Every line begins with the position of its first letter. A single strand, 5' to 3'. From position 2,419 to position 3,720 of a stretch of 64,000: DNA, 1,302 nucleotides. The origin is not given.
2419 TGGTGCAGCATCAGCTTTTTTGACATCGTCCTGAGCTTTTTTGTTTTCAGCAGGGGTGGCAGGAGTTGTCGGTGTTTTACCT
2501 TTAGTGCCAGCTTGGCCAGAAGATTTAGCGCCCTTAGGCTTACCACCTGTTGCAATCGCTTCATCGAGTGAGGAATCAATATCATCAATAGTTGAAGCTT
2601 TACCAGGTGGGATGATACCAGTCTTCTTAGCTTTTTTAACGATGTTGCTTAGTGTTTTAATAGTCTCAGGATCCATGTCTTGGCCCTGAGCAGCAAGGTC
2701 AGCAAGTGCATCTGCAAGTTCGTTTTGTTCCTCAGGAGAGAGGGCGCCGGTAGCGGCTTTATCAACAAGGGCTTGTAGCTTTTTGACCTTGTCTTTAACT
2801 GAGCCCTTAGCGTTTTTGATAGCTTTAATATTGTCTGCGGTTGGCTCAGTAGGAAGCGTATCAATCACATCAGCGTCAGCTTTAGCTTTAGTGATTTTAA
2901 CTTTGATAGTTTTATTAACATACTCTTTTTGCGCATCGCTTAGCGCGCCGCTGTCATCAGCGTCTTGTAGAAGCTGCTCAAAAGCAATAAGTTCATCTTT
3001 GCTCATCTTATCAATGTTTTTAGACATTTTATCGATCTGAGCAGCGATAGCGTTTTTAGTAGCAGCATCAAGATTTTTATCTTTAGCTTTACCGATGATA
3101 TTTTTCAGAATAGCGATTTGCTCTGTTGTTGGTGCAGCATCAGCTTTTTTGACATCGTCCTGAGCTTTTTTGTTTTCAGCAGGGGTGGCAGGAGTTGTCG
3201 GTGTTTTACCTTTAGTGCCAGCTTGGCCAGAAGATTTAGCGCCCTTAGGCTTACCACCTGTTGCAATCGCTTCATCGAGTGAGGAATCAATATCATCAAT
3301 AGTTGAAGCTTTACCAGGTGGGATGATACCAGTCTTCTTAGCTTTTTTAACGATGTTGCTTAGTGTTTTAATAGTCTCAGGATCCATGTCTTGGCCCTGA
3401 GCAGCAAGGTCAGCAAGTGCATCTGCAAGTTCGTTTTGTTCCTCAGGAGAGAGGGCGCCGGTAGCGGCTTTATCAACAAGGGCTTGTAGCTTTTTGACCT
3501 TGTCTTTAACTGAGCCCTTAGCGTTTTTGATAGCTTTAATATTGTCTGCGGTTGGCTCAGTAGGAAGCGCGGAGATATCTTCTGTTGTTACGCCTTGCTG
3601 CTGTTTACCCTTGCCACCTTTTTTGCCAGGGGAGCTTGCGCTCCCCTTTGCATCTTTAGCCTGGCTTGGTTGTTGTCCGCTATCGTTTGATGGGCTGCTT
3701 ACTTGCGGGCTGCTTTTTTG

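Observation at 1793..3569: Near-identical 711-bp tandem repeat (2.5 units) inside a giant secreted protein gene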

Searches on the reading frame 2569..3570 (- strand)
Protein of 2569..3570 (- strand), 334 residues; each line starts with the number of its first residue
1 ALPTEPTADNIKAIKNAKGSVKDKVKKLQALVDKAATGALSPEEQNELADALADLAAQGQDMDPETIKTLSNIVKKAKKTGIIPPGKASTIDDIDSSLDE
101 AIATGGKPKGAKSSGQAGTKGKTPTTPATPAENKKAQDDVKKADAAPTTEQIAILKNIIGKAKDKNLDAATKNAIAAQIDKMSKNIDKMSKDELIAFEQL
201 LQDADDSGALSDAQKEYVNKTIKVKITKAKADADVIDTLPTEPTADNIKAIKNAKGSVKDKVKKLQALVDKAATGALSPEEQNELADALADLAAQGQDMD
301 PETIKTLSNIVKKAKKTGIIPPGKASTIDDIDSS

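Call 37: predict_structure(protein=window:2569-3570:-)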
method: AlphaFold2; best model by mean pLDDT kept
length: 334 residues; sequences in the alignment: 1
mean_pLDDT: 83.0   pTM: 0.52
mean pLDDT of the five models: 83.0, 81.9, 81.4, 81.1, 79.4
residues with pLDDT >= 90: 34; 70-90: 270; 50-70: 18; < 50: 12
segments of 3 or more residues with pLDDT < 50: 113-124
pLDDT, mean of each block of 10 residues (from residue 1): 79 85 89 82 87 81 85 90 85 88 76 43 61 85 76 87 79 87 86 89 88 89 90 86 88 84 88 82 89 78 87 87 84 83
secondary structure, 60 per line:
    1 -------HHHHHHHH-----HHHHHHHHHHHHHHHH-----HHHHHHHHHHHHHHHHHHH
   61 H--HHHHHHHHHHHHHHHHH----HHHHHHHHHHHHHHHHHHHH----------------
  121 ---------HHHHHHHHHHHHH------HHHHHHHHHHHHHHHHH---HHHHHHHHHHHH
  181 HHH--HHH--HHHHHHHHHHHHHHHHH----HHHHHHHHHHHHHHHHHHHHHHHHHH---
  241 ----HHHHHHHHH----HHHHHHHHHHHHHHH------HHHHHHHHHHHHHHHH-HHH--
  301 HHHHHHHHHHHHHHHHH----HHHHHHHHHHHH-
elements in order: H8-15 H21-36 H42-61 H64-80 H85-104 H130-142 H149-165 H169-183 H191-207 H212-237 H245-253 H258-272 H279-294 H301-317 H322-333
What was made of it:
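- On Periscope Proteins: A three-module model has pLDDT 83 (call 37). The linker in the model has pLDDT below 50 (call 37).
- A three-module model has pLDDT 83, with a linker segment below 50 (call 37).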

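Call 41: fold_search(model_id=the predicted structure, library=pdb)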
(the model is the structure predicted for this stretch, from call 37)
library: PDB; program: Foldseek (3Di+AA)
matches with E <= 10: 1000; with E <= 0.001: 0
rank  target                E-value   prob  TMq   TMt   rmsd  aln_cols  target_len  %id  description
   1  9mg8_B                2.3e-03  0.80  0.15  0.14  30.9       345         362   12  Crystal Structure of b-iTHR-110 (released 2025-12-17)
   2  8ga7                  5.2e-03  0.57  0.12  0.08  28.9       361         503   16  Geometrically programmable nanomaterial construction using regularized protein building blocks (released 2024-03-13)
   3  8v3b_a                6.4e-03  0.96  0.20  0.17  22.4       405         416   12  Computational Designed Nanocage O43_129_+4 (released 2024-03-13)
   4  6vfk_B                6.4e-03  0.54  0.12  0.14  26.1       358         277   14  De novo designed tetrahedral nanoparticle T33_dn10 displaying 4 copies of BG505-SOSIP trimer on the surface (released 2020-07-22)
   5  9mg8_A                7.6e-03  0.51  0.13  0.12  28.9       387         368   13  Crystal Structure of b-iTHR-110 (released 2025-12-17)
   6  7sqc_N3               8.3e-03  0.95  0.22  0.16  17.7       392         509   14  Ciliary C1 central pair apparatus isolated from Chlamydomonas reinhardtii (released 2022-04-13)
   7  8cws_A                8.6e-03  0.80  0.16  0.13  20.9       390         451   12  Accurate computational design of genetically encoded 3D protein crystals (released 2023-11-01)
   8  6hc2_A                1.4e-02  0.72  0.16  0.15  23.3       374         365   11  Crystal structure of NuMA/LGN hetero-hexamers (released 2019-05-29)
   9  3msv_B                1.6e-02  0.57  0.15  0.15  25.9       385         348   14  The hypoxic regulator of sterol synthesis Nro1 is a nuclear import adaptor (released 2011-04-20)
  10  5xah_D                1.8e-02  0.69  0.17  0.15  22.6       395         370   10  Crystal structure of human Importin4 (released 2018-02-14)
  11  4xzr_B                2.2e-02  0.84  0.20  0.17  21.4       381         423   12  Structure of yeast importin a bound to the membrane protein Nuclear Localization Signal sequence of INM protein Heh1 (released 2015-06-17)
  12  9cc4_D                2.5e-02  1.00  0.23  0.35  13.0       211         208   16  Crystal structure of Z4 c3ii (released 2025-06-25)
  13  9cc4_F                2.7e-02  1.00  0.22  0.34  13.3       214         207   15  Crystal structure of Z4 c3ii (released 2025-06-25)
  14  3msv_A                2.7e-02  0.75  0.19  0.18  25.1       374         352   16  The hypoxic regulator of sterol synthesis Nro1 is a nuclear import adaptor (released 2011-04-20)
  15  4owt_A                2.8e-02  0.82  0.16  0.12  21.6       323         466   10  Structural basis of SOSS1 complex assembly (released 2014-04-16)
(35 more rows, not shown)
